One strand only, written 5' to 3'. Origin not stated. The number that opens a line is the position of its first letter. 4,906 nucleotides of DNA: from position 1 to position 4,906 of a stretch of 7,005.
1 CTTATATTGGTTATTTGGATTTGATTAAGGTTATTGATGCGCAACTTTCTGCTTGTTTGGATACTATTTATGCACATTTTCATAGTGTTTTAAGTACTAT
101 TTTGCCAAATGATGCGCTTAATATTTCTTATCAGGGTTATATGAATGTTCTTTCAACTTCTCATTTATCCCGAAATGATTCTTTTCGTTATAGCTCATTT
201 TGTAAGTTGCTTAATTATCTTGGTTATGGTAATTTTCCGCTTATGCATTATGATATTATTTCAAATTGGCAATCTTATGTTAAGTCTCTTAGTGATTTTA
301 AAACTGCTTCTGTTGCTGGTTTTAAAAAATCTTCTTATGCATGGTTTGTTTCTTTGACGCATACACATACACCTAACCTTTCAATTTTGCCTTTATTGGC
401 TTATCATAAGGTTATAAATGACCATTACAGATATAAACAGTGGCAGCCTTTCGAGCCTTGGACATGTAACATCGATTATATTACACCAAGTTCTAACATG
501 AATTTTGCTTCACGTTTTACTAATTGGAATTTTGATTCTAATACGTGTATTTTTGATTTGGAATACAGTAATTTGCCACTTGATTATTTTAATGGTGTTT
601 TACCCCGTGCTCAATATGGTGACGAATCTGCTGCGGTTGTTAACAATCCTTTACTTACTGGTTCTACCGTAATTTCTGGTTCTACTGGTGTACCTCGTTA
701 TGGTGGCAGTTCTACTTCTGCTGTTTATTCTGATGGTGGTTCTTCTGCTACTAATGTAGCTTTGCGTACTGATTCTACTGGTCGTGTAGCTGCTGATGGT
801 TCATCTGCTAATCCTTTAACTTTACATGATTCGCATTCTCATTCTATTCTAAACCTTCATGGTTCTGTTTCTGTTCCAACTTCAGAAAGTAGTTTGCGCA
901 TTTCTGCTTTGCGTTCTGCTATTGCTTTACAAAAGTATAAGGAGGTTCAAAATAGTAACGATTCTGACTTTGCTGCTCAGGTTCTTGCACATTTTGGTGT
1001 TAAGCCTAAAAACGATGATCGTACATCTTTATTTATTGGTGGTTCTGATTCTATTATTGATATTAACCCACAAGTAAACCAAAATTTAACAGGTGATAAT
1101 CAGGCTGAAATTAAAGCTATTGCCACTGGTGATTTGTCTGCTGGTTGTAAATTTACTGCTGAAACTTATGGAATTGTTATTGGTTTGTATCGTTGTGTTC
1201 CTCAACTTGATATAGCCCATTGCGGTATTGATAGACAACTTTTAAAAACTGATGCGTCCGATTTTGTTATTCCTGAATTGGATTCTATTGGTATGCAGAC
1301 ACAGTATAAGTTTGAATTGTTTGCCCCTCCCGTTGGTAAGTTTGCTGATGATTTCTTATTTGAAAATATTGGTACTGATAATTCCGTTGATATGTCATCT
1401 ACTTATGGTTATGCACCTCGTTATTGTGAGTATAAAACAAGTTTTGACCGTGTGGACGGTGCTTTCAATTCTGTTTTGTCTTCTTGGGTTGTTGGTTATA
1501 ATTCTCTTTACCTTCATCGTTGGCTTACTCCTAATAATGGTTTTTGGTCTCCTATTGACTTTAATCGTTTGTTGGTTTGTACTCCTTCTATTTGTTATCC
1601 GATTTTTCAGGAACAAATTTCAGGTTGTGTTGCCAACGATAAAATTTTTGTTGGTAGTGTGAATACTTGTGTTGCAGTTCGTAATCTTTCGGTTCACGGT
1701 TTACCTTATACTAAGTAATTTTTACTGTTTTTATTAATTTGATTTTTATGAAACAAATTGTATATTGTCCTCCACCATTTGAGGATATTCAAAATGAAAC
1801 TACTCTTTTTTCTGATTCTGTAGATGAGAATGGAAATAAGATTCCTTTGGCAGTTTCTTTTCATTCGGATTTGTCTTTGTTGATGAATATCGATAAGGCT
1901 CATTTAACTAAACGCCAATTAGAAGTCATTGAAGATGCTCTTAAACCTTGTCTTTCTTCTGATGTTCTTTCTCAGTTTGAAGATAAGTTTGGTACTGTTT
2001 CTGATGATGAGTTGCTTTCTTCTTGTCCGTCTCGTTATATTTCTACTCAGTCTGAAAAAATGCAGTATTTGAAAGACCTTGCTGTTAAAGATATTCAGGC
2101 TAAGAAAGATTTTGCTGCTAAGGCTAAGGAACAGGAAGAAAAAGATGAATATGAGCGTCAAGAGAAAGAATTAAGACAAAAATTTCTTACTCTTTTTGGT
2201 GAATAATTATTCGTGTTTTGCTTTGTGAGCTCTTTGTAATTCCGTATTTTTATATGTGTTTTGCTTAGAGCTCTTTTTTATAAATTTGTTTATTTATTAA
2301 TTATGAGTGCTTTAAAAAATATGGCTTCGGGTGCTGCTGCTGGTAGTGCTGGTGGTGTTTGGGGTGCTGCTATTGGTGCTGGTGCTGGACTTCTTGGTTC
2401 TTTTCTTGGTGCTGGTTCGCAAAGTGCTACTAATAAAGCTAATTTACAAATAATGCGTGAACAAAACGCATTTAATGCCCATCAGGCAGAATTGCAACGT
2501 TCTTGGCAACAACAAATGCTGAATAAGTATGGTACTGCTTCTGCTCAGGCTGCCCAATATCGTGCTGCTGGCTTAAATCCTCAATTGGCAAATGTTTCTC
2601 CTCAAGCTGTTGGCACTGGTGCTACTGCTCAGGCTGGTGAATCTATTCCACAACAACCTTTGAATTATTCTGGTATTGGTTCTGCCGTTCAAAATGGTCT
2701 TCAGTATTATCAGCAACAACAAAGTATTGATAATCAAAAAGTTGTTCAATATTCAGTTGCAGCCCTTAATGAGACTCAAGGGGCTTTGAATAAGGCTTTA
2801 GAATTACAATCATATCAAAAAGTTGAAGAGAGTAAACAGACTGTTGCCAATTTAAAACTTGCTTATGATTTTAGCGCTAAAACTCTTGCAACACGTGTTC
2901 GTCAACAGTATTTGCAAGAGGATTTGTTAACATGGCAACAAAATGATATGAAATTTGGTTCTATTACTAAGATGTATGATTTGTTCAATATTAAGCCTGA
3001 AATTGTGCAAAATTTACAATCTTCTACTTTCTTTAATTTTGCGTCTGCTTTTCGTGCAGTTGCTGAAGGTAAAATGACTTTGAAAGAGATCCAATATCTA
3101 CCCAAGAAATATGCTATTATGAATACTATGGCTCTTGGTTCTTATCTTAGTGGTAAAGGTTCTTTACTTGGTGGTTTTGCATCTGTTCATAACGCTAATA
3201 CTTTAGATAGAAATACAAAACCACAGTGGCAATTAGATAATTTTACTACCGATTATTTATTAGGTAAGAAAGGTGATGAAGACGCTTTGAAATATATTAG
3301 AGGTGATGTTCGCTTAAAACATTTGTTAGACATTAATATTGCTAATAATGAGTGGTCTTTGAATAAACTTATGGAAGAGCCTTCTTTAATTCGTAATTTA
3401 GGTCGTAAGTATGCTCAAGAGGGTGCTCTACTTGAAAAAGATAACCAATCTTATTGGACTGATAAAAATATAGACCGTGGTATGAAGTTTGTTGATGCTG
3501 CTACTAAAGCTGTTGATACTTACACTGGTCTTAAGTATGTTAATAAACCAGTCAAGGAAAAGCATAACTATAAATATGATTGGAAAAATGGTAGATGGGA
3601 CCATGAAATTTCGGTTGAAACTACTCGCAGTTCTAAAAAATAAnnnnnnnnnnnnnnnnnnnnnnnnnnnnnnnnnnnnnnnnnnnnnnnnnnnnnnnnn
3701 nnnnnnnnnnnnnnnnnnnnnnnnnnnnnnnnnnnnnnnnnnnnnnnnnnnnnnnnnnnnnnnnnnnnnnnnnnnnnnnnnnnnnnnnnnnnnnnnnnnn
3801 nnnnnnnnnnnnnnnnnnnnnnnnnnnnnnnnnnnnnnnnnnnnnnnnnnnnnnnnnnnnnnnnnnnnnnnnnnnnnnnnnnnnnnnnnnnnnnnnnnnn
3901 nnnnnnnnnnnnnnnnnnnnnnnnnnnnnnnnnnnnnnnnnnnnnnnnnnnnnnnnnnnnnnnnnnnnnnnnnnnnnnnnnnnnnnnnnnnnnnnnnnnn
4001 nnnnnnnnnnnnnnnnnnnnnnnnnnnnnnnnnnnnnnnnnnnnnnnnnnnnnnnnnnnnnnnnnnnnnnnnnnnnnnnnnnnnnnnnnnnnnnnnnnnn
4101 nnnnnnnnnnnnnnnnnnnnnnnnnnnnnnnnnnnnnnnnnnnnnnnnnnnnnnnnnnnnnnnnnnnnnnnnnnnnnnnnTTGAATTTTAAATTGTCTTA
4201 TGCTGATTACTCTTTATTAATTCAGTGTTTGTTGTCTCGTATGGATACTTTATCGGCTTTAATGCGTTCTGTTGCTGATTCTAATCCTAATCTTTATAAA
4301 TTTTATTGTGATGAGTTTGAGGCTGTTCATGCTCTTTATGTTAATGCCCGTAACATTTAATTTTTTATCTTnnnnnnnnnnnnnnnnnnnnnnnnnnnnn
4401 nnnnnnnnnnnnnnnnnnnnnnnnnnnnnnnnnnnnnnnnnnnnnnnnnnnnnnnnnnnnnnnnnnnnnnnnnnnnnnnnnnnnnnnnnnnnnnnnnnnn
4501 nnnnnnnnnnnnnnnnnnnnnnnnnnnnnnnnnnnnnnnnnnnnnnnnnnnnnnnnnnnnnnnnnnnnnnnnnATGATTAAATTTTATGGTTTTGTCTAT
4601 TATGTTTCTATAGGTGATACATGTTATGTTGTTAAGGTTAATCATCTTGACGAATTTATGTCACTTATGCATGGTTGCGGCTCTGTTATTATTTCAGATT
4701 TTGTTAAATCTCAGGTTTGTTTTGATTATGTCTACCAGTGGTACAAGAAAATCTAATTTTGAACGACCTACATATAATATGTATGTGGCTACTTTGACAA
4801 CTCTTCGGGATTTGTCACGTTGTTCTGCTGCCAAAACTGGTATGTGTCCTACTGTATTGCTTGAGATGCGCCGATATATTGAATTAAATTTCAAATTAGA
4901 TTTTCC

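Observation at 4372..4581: Microvirus-encoded small lipoprotein with atypical codon usage: candidate lysis or superinfection-exclusion factor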

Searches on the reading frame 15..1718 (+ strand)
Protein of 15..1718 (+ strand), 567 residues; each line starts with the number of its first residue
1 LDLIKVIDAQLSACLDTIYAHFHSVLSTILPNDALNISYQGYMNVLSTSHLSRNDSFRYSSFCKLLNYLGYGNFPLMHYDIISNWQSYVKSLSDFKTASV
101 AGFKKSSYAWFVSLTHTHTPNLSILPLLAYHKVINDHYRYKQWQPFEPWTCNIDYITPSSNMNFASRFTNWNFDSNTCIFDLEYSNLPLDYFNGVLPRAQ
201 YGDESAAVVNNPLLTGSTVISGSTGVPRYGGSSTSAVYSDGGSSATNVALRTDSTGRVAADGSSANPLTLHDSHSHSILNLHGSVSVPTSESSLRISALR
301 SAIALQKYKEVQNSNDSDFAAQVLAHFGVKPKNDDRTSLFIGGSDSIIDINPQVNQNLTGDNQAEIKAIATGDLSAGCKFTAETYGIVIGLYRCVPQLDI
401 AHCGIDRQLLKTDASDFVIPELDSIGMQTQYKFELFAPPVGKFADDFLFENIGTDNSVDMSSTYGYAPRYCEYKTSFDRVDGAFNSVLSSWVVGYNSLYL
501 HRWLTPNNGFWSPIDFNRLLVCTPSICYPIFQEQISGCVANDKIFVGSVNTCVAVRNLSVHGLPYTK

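Call 4: search_protein_families(library=pfam, proteins=[window:15-1718:+], max_evalue=0.1)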
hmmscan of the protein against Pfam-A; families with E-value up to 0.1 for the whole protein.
window:15-1718:+ (567 aa): 2 families
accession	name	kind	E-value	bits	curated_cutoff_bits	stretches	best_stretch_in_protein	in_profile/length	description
PF02305.22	Phage_F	-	4.2e-15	56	25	1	97-491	103-443/501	Capsid protein (F protein)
PF13810.12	DUF4185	-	0.084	12.5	39.5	0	22-150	87-212/309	Domain of unknown function (DUF4185)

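Call 5: search_protein_families(library=phrogs, proteins=[window:15-1718:+], max_evalue=0.1)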
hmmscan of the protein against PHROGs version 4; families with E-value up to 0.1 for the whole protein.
window:15-1718:+ (567 aa): 1 family
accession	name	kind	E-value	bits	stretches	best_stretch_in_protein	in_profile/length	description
phrog_514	-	head and packaging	3.5e-35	122.7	1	91-494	112-459/531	major head protein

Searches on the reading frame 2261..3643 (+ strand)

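Call 4: search_protein_families(library=pfam, proteins=[window:2261-3643:+], max_evalue=0.1)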
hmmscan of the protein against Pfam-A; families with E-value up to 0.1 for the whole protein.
window:2261-3643:+ (460 aa): 0 families

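Call 5: search_protein_families(library=phrogs, proteins=[window:2261-3643:+], max_evalue=0.1)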
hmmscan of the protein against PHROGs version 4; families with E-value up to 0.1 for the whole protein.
window:2261-3643:+ (460 aa): 5 families
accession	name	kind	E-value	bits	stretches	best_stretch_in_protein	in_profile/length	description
phrog_8689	-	tail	1.9e-07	32.1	1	35-275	10-237/327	pilot protein for DNA ejection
phrog_11693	-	tail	6.5e-07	30.7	1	35-210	8-167/228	pilot protein for DNA ejection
phrog_25360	-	unknown function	6.3e-06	26.9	1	26-145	10-125/316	-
phrog_5158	-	unknown function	0.0014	19.3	1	66-200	65-207/322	-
phrog_8693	-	tail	0.074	14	0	32-236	2-153/258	pilot protein for DNA ejection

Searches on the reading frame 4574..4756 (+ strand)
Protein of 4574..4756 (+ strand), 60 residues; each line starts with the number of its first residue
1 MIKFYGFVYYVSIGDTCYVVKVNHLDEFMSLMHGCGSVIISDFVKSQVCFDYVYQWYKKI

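Call 89: search_protein_families(library=pfam, proteins=[window:4574-4756:+], max_evalue=0.01)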
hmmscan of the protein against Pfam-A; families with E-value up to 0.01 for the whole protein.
window:4574-4756:+ (60 aa): 0 families

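Call 90: search_protein_families(library=ncbifam, proteins=[window:4574-4756:+], max_evalue=1)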
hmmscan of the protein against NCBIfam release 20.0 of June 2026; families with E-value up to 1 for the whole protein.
window:4574-4756:+ (60 aa): 0 families
